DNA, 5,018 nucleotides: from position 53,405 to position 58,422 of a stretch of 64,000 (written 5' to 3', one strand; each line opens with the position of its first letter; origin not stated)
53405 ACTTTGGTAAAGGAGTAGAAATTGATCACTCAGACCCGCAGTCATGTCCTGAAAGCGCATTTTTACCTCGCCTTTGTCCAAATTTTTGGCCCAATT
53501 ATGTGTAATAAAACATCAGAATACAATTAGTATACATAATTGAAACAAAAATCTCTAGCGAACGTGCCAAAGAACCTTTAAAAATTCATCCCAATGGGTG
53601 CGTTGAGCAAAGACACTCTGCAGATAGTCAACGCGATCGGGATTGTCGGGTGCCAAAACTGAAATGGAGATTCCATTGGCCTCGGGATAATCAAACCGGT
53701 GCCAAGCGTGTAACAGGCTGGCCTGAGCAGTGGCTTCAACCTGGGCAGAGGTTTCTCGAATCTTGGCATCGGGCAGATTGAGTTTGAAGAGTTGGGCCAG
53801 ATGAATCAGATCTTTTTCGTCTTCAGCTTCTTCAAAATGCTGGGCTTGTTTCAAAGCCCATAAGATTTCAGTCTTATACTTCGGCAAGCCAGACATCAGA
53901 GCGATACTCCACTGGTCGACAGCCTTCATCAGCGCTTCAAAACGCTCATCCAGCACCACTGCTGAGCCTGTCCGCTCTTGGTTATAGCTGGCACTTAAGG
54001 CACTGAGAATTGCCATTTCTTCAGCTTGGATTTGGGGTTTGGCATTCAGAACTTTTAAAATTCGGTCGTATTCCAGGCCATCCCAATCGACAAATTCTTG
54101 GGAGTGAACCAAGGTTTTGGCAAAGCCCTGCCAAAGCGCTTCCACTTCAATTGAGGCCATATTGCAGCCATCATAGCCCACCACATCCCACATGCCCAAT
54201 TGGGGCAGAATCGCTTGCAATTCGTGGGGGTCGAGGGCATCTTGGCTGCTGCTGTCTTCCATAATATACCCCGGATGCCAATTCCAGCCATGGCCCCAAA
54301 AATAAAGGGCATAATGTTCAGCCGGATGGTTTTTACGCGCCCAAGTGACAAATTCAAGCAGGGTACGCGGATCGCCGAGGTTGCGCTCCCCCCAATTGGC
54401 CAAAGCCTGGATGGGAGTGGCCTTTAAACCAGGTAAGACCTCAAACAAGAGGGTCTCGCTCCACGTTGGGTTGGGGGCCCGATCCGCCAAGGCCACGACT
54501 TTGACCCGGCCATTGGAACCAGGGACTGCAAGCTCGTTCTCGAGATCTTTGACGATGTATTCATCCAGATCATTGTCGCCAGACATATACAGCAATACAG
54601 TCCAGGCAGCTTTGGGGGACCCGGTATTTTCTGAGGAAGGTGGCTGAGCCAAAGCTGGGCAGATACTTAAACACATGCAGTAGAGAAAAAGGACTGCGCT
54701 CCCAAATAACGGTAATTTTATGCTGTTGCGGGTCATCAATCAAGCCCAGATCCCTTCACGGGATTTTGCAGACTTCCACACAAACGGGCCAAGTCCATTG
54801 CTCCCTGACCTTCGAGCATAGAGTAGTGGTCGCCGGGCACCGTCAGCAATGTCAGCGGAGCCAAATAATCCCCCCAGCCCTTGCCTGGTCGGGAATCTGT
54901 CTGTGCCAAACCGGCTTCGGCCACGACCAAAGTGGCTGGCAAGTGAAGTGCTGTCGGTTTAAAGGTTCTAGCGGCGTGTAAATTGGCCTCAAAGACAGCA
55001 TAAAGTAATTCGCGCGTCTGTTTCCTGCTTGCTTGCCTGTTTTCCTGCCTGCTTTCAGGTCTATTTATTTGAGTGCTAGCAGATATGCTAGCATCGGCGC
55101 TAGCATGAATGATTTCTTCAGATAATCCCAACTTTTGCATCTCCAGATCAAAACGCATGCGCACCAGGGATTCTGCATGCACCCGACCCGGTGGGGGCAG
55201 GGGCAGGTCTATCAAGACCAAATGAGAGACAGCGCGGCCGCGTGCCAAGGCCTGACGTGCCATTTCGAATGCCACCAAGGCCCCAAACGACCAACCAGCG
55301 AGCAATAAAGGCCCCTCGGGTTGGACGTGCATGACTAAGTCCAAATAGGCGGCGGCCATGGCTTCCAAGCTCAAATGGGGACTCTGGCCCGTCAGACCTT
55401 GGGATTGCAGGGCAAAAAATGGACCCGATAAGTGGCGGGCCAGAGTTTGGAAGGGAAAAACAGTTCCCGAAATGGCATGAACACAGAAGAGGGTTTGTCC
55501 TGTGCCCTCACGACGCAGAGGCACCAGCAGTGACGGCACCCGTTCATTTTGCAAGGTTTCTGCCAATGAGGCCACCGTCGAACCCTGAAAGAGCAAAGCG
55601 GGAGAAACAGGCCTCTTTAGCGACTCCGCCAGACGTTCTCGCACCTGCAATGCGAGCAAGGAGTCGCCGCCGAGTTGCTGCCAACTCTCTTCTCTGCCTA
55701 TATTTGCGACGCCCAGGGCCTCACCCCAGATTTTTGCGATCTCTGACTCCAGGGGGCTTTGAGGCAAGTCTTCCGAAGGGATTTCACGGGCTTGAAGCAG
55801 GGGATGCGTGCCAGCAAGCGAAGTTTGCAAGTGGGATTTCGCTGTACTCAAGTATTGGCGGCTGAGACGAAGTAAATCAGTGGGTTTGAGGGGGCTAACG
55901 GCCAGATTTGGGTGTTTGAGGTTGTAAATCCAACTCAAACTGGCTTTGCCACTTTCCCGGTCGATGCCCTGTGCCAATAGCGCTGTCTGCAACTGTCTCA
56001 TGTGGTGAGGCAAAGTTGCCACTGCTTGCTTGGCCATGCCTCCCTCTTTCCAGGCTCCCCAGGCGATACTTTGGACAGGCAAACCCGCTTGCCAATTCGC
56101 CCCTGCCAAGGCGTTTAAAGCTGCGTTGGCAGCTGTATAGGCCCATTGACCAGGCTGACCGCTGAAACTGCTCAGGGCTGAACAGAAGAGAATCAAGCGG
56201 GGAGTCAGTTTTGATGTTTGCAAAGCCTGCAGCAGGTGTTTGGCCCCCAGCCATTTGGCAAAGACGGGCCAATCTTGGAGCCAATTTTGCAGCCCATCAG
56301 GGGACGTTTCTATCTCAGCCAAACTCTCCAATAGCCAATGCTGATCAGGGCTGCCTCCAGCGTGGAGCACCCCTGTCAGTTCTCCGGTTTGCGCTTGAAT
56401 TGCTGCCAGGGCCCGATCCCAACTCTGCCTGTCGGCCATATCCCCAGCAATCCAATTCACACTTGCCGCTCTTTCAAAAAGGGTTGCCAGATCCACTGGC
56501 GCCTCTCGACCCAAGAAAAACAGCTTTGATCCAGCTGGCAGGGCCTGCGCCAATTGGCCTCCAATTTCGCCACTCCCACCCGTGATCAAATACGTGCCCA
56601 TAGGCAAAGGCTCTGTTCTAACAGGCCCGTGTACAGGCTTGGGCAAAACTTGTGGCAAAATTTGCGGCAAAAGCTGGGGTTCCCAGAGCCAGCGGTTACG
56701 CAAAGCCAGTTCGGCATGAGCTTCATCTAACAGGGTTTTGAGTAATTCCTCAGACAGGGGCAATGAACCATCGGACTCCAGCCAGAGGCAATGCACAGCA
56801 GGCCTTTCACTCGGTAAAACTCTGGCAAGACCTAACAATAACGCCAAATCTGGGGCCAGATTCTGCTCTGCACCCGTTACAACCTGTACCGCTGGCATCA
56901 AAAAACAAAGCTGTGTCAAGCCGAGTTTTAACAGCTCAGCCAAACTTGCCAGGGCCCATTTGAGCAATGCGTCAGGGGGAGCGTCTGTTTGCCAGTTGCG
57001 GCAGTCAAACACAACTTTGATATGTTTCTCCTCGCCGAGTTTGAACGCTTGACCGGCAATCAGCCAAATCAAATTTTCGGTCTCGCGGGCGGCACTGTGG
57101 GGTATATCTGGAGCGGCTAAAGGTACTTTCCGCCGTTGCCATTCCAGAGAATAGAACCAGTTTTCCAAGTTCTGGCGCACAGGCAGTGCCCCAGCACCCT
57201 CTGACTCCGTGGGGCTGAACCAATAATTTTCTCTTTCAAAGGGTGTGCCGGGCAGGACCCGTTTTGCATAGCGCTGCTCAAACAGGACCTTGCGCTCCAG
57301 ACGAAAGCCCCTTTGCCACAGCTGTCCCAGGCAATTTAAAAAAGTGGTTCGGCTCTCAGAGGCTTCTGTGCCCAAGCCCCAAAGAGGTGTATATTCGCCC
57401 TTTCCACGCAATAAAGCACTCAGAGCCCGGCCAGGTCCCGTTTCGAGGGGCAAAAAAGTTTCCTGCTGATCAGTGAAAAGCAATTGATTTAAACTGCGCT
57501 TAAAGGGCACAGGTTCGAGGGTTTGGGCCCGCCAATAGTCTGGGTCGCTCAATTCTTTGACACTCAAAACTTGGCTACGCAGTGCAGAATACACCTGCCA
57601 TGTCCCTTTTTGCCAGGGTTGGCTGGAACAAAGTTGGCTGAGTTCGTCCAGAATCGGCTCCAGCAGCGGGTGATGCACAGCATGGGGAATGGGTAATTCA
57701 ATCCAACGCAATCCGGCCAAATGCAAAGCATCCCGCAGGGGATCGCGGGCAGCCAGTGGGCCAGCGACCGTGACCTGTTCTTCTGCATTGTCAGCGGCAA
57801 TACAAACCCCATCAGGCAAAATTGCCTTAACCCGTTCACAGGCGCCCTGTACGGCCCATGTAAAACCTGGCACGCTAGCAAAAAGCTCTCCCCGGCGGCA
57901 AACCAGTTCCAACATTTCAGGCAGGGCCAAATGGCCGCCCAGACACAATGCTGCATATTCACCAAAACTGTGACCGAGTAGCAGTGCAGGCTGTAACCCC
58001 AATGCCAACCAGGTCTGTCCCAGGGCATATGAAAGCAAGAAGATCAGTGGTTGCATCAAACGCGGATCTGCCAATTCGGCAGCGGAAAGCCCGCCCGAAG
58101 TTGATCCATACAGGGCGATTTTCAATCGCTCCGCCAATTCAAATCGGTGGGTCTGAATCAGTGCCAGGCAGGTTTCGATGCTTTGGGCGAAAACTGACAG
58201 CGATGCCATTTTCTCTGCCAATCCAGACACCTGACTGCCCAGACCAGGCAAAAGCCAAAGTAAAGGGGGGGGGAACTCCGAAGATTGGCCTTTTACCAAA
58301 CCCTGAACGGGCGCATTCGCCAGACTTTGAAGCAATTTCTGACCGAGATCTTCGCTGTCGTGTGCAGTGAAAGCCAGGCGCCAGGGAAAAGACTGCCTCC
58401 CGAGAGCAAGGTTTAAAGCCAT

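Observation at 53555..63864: Single-module NRPS-PKS (C-A-T-KS-AT-KR-ACP-TE) predicted to make an N-acyl gamma-amino-beta-hydroxy acid, translationally coupled to a secreted C11 cysteine protease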

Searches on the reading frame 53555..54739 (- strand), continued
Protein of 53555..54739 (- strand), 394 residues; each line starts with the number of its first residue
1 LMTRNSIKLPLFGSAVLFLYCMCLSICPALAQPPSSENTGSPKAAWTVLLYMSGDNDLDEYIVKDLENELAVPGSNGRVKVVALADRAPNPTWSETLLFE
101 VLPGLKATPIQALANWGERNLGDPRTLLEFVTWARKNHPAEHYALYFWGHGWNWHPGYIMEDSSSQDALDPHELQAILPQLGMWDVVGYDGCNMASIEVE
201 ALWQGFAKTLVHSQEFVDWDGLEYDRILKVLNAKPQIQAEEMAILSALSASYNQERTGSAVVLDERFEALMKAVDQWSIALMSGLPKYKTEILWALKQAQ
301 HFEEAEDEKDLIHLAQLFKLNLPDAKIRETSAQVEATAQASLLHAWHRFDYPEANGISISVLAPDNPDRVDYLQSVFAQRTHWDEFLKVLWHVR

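Call 51: search_solved_structures(query=window:53555-54736:-, max_evalue=0.01, show_alignments=2)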
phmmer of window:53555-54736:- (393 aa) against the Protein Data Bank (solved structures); distinct sequences matched with E-value up to 0.01: 6.
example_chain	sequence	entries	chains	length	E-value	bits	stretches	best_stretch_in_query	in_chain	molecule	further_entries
6mzo_A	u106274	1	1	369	2.2e-10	43.4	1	43-258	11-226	Inactive Zymogen C11 Protease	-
6n9j_A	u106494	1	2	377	3e-08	36.4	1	44-252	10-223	Clostripain-related protein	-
9cip_A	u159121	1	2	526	5.1e-08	35.7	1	36-237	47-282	Clostripain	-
3uws_A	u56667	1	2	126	2.9e-06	29.9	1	38-156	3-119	hypothetical protein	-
4yec_A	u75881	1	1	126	2.9e-06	29.9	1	38-156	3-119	Clostripain family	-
5dyn_A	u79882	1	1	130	0.00025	23.5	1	45-156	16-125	Putative peptidase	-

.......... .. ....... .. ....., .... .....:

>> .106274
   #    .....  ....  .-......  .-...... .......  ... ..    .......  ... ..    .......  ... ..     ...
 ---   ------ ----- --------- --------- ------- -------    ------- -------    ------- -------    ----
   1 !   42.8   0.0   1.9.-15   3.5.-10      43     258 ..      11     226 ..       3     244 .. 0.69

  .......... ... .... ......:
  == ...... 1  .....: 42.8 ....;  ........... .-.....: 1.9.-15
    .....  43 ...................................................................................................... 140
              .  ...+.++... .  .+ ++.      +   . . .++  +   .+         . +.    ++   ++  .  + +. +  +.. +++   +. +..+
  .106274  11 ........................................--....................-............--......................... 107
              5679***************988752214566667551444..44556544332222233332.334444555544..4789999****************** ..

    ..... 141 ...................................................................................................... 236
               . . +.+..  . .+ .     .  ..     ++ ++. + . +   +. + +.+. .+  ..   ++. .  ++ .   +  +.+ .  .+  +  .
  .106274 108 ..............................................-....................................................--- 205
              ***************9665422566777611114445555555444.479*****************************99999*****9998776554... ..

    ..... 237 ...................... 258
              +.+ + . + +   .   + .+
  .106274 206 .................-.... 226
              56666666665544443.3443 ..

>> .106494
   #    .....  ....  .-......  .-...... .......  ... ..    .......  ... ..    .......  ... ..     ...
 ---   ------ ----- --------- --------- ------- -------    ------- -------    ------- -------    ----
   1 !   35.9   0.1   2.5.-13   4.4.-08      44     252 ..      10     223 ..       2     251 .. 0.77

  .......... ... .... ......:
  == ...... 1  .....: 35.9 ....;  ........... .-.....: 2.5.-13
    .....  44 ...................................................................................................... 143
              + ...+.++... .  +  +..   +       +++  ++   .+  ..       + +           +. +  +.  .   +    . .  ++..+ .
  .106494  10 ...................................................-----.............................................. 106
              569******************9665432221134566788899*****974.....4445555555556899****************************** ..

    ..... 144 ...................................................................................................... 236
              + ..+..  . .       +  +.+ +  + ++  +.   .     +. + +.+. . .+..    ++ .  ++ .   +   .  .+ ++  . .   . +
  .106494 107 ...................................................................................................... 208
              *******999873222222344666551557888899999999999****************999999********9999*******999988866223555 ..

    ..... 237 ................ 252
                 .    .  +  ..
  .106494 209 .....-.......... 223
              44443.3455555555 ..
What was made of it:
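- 53555..54736 (-): Secreted C11 (clostripain-family) cysteine peptidase of 393 aa. Its ATG overlaps the synthetase TGA. It is a lineage-specific neighbour. His (WGHGW) and Cys (YDGCNM) align with the catalytic residues of solved C11 enzymes (call 51).
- On Peptidase family C11 (clostripain): WGHGW and YDGCNM align with WSHG.GW and FDACYM of solved C11 enzymes (call 51).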

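Call 92: find_encoding_contigs(protein=P0124, flank=10000, max_places=1)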
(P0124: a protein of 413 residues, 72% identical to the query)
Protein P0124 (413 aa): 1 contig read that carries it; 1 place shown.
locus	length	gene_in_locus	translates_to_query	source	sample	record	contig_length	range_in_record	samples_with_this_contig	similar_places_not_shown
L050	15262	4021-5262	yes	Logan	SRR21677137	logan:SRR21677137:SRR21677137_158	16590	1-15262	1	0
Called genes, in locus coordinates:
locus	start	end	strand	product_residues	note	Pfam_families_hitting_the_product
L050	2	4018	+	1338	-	?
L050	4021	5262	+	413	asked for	PF03415:Peptidase_C11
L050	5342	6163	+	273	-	-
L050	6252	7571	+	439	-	PF00375:SDF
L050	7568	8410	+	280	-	-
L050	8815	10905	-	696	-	PF00912:Transgly, PF00905:Transpeptidase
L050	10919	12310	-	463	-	PF00990:GGDEF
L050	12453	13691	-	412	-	PF01476:LysM, PF23473:LysM3_LYK4_5 (faint), PF01476:LysM, PF01551:Peptidase_M23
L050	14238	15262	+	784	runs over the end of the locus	?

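Call 93: find_encoding_contigs(protein=P0129, flank=10000, max_places=1)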
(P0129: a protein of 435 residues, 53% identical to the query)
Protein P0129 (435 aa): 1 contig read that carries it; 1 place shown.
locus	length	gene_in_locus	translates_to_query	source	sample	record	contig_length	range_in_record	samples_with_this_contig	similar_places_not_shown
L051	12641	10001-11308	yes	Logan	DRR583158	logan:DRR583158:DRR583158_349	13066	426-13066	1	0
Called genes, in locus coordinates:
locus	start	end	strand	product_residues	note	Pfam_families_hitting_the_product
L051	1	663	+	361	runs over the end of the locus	?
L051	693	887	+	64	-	-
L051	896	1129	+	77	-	-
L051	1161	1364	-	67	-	-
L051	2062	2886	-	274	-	PF02522:Antibiotic_NAT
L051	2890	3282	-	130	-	-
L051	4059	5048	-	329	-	PF00044:Gp_dh_N (weak)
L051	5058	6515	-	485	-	PF00501:AMP-binding, PF13193:AMP-binding_C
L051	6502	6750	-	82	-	-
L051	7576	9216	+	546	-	PF02310:B12-binding, PF04055:Radical_SAM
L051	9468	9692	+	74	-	-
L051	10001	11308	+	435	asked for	PF03415:Peptidase_C11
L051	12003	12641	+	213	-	?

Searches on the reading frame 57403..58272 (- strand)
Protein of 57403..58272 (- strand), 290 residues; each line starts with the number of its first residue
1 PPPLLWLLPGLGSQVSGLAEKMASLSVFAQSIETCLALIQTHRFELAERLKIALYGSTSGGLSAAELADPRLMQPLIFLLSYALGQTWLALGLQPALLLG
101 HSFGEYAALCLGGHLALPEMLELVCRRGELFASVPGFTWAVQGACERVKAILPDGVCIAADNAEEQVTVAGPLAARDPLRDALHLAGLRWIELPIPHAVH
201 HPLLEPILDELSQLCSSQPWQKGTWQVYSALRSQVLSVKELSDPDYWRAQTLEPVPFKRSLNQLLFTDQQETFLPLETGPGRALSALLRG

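Call 75: search_solved_structures(query=window:57403-58272:-, max_evalue=1e-10, show_alignments=2)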
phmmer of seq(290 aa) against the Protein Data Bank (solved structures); distinct sequences matched with E-value up to 1e-10: 56.
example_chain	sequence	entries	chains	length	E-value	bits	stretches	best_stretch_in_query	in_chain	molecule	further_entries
11sz_A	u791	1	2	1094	4.2e-29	105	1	6-288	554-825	6-deoxyerythronolide-B synthase, Erythronolide synthase EryA2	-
8xjy_A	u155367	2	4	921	5.8e-28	101.3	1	7-290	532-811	Polyketide synthase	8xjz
8xju_A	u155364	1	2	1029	7.1e-28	101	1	7-290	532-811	Polyketide synthase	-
4mz0_A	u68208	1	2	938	1.2e-26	96.9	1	2-282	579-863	CurL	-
5yda_A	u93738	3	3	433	5.1e-26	94.9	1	1-289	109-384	PKS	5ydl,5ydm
8ee0_A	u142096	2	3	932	4.9e-24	88.4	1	6-280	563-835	6-deoxyerythronolide B synthase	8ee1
9iyw_A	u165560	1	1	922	4.3e-21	78.7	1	6-288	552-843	Polyketide synthase,GfsA KSQ-AncAT chimeric protein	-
6iyt_A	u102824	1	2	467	6.3e-21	78.2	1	5-274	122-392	Type I modular polyketide synthase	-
6iyo_A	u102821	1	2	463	1.3e-20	77.2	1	6-264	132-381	Type I modular polyketide synthase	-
4qbu_A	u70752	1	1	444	2.5e-20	76.2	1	2-287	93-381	ZmaA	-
7vt1_A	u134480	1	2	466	2.7e-20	76.1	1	5-276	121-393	Type I modular polyketide synthase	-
7vrs_A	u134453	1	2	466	3.8e-20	75.6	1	5-276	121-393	Type I modular polyketide synthase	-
8in9_A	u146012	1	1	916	9.3e-20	74.3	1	9-289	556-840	Polyketide synthase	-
7vee_A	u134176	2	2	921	9.3e-20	74.3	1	9-289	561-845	Polyketide synthase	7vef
7m7j_B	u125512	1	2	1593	1.8e-19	73.4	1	5-277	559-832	EryAI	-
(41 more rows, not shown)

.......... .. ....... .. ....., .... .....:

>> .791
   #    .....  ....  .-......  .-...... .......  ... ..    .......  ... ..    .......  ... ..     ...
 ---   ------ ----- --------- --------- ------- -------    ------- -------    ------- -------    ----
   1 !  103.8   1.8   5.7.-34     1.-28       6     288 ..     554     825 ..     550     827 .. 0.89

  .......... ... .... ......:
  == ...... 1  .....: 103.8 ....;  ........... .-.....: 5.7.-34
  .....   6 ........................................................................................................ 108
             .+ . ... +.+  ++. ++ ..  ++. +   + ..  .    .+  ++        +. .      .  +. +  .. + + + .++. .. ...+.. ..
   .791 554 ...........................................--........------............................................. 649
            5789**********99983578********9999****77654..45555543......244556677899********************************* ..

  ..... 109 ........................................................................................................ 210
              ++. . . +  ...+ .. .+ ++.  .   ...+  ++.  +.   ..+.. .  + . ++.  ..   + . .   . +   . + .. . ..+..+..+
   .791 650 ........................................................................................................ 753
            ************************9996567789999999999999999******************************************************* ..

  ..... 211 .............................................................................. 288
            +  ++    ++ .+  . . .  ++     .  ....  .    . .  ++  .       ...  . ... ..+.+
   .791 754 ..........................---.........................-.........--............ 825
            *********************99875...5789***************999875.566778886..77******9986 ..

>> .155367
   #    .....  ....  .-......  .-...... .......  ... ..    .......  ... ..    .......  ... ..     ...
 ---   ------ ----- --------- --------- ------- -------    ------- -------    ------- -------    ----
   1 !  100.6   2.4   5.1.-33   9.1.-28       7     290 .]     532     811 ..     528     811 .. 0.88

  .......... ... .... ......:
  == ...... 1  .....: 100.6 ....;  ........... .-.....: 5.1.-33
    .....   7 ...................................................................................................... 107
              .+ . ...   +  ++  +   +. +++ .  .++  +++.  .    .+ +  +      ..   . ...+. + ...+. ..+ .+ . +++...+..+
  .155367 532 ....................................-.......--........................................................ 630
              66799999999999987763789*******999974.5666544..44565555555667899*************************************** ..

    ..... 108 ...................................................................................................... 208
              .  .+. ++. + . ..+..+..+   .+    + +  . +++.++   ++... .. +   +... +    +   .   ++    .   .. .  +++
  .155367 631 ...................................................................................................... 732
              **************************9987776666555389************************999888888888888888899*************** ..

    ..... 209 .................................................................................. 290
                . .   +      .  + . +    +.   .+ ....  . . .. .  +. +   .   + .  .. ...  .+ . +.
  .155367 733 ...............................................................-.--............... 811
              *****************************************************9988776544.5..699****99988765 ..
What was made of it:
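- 57451..58257 (-): Acyltransferase (aa 1677-1945) with GHSFGE and HAVH, probably malonyl-specific. The aligned nearest solved ATs (11sz, 8xjy) carry the HAFH motif; CurL 4mz0 also ranks among the top hits (call 75).
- The aligned nearest solved ATs (11sz, 8xjy) carry HAFH; CurL 4mz0 also ranks among the top hits (call 75).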
